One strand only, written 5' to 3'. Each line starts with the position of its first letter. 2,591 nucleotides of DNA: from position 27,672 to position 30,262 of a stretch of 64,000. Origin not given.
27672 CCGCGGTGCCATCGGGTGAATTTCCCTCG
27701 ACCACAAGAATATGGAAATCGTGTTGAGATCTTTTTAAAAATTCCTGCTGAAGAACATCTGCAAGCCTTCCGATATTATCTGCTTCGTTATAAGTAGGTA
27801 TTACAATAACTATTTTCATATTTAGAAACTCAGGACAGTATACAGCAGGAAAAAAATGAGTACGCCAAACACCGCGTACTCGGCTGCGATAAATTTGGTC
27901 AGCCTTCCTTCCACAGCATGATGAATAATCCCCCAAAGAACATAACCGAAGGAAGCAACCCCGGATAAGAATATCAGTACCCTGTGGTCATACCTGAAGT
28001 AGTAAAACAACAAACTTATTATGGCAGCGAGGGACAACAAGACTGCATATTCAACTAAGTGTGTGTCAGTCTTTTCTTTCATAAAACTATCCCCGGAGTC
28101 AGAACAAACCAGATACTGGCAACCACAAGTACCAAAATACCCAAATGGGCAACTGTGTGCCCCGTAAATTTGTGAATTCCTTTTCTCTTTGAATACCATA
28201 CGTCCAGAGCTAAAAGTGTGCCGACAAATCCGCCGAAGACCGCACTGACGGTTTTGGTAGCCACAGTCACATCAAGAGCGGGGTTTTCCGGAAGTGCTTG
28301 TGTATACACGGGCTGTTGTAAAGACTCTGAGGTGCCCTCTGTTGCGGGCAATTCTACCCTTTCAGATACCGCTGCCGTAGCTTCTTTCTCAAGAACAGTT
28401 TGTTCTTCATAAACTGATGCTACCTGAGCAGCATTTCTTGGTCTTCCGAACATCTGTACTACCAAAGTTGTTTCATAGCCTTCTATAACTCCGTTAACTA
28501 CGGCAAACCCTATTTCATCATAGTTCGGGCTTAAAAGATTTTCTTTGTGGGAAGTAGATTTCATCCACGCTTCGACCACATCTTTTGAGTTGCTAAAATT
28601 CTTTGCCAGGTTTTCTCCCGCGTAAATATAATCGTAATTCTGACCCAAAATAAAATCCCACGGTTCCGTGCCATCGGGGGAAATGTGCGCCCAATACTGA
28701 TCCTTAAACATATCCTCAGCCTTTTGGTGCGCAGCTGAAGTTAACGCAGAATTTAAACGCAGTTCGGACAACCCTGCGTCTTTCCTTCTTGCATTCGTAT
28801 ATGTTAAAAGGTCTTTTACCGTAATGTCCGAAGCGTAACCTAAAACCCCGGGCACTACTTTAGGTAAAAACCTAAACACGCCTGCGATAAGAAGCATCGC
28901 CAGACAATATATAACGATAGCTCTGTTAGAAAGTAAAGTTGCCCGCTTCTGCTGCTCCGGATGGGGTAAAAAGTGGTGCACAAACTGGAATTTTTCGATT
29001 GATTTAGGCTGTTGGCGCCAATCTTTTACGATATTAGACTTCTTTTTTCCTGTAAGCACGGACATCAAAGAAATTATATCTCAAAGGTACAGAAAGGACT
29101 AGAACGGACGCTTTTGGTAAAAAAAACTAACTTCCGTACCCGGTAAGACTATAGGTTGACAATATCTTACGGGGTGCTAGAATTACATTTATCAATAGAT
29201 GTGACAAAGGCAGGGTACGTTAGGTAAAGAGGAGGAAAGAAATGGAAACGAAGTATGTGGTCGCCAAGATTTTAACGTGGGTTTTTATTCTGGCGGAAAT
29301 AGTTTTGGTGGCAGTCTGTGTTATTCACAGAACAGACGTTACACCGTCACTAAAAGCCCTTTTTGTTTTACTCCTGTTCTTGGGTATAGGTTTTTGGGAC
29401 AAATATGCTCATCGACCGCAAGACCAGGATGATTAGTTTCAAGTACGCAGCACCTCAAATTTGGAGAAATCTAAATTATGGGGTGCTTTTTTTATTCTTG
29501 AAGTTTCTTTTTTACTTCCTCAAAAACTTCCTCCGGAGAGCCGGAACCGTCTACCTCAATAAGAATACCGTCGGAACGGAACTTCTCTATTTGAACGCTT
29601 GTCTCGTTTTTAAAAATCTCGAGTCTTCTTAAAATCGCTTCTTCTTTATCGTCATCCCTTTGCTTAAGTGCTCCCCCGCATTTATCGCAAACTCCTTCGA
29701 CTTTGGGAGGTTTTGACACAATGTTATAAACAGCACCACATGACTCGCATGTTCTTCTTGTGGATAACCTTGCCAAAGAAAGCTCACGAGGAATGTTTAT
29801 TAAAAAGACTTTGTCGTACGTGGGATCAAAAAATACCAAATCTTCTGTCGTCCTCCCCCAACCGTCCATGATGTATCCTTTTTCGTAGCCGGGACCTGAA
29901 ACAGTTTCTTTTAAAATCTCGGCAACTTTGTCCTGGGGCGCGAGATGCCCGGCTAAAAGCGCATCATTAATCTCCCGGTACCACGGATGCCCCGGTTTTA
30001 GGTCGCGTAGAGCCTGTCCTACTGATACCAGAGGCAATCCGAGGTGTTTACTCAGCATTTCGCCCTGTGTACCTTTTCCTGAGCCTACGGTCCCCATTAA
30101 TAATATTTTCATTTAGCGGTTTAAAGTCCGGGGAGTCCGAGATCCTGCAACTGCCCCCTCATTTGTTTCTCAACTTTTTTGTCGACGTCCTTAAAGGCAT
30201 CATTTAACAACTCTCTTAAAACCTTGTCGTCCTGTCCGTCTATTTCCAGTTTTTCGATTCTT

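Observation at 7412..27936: Exceptionally GT-C-rich glycosylation locus: five or more PMT/ArnT-like membrane glycosyltransferases, three polyprenol-P-sugar synthases, two flippases, three GT4 and Ugd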

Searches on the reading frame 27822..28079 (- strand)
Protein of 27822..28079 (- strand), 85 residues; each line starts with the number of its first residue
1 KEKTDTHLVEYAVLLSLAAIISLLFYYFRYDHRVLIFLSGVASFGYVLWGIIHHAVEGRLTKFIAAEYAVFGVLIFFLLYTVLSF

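Call 75: search_protein_families(library=ncbifam, proteins=[window:27822-28079:-], max_evalue=0.001)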
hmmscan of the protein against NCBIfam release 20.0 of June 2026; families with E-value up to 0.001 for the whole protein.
window:27822-28079:- (85 aa): 0 families

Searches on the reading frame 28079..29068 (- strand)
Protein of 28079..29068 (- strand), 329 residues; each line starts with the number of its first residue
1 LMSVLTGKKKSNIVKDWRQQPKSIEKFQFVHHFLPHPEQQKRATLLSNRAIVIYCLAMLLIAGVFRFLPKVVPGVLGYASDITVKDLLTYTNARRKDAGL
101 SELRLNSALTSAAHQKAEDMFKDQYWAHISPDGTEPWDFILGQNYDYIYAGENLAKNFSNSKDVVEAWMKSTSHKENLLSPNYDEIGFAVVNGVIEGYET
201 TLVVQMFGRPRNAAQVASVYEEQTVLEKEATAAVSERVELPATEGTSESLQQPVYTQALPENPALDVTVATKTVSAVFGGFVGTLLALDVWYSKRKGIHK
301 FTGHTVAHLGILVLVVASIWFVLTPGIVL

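Call 4: search_protein_families(library=pfam, proteins=[window:28079-29068:-], max_evalue=0.01)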
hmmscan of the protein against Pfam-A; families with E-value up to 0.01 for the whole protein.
window:28079-29068:- (329 aa): 1 family
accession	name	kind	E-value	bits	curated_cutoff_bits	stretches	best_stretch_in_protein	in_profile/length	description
PF00188.32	CAP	-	3.3e-16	60.6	21.1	1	88-198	1-110/117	Cysteine-rich secretory protein family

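Call 9: search_protein_families(library=ncbifam, proteins=[window:28079-29068:-], max_evalue=0.01)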
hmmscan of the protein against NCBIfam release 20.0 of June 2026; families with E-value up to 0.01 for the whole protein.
window:28079-29068:- (329 aa): 2 families
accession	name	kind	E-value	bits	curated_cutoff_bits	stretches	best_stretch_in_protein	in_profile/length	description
TIGR02909.1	spore_YkwD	subfamily_domain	3.9e-29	101.1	171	1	85-207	6-125/127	uncharacterized protein, YkwD family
NF052539.1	DivAsocLipDalA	equivalog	4.5e-16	59.1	200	1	87-191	51-155/169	divisome-associated lipoprotein DalA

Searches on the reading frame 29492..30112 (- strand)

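Call 9: search_protein_families(library=ncbifam, proteins=[window:29492-30112:-], max_evalue=0.01)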
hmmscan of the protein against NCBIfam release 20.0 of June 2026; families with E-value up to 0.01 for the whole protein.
window:29492-30112:- (206 aa): 24 families
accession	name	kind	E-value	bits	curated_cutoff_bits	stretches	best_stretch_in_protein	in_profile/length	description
NF001380.0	PRK00279.1-2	equivalog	5.4e-47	159.9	251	1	1-205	1-213/216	adenylate kinase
TIGR01351.1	adk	subfamily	1.8e-44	151.9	168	1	2-204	1-211/212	adenylate kinase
NF011103.0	PRK14530.1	equivalog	5.6e-41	140.5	294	1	2-205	5-212/215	adenylate kinase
NF001386.0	PRK00279.2-4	equivalog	2.3e-35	122.2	256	1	3-202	5-213/220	adenylate kinase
NF001387.0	PRK00279.2-5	equivalog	6.4e-35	120.8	373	1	1-204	1-210/224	adenylate kinase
NF001383.0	PRK00279.2-1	equivalog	9.2e-35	120.2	225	1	1-204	1-209/212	adenylate kinase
NF001379.0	PRK00279.1-1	equivalog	1.4e-34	119.3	268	1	1-203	1-214/216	adenylate kinase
NF001385.0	PRK00279.2-3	equivalog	2.1e-32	112.4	315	1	3-205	7-212/213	adenylate kinase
NF001381.0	PRK00279.1-3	equivalog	4e-29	101.7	187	1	1-205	1-186/188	adenylate kinase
NF011099.0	PRK14526.1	equivalog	9.2e-29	100.6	223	1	1-200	1-203/211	adenylate kinase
NF002700.0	PRK02496.1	equivalog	2.7e-22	79.3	262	2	2-97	3-99/184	adenylate kinase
NF001382.0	PRK00279.1-4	equivalog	1e-21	77.5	334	1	1-205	1-209/212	adenylate kinase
NF011100.0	PRK14527.1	equivalog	8.1e-20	71.2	154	1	3-204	9-190/191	adenylate kinase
TIGR01359.1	UMP_CMP_kin_fam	subfamily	9.1e-20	71.3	207.6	2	4-120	3-127/185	UMP-CMP kinase family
TIGR01360.1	aden_kin_iso1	equivalog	1.2e-19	70.8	284.1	2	3-90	6-95/188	adenylate kinase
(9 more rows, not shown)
